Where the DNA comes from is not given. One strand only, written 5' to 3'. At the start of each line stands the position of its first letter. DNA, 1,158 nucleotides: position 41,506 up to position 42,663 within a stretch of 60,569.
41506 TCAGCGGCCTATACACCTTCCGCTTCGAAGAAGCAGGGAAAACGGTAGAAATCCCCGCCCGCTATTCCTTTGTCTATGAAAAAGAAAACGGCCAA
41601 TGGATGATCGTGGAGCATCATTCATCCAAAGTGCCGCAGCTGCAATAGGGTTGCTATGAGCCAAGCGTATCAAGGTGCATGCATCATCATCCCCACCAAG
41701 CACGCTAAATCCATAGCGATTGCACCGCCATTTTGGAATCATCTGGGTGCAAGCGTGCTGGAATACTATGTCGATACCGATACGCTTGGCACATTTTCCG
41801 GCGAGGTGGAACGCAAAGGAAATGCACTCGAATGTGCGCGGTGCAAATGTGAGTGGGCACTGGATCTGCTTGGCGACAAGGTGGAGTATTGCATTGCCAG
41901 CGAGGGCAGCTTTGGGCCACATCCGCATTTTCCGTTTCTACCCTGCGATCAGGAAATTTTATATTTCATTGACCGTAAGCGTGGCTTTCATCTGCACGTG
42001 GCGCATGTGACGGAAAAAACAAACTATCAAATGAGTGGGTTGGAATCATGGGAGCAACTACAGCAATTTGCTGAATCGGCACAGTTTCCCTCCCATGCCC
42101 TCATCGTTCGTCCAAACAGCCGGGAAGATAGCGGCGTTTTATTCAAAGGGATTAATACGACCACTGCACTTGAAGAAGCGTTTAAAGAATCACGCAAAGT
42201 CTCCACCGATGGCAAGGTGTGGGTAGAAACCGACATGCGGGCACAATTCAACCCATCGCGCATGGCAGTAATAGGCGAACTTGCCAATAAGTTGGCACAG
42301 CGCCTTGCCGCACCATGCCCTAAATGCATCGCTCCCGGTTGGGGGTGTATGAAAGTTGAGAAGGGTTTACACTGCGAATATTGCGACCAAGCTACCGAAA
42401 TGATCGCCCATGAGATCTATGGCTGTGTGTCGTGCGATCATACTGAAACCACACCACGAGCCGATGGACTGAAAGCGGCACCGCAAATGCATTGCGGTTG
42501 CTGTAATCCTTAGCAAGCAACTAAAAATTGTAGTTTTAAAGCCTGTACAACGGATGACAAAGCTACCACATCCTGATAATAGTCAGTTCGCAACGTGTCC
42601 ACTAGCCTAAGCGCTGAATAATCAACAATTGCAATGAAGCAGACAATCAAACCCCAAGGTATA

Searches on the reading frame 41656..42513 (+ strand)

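Call 58: search_protein_families(library=pfam, proteins=[window:41656-42513:+], max_evalue=0.01)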
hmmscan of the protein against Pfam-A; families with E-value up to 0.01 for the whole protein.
window:41656-42513:+ (285 aa): 1 family
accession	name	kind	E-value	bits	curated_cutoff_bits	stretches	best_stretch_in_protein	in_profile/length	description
PF20376.4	DUF6671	-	1.1e-58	199.1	23.8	1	64-285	1-217/217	Domain of unknown function (DUF6671)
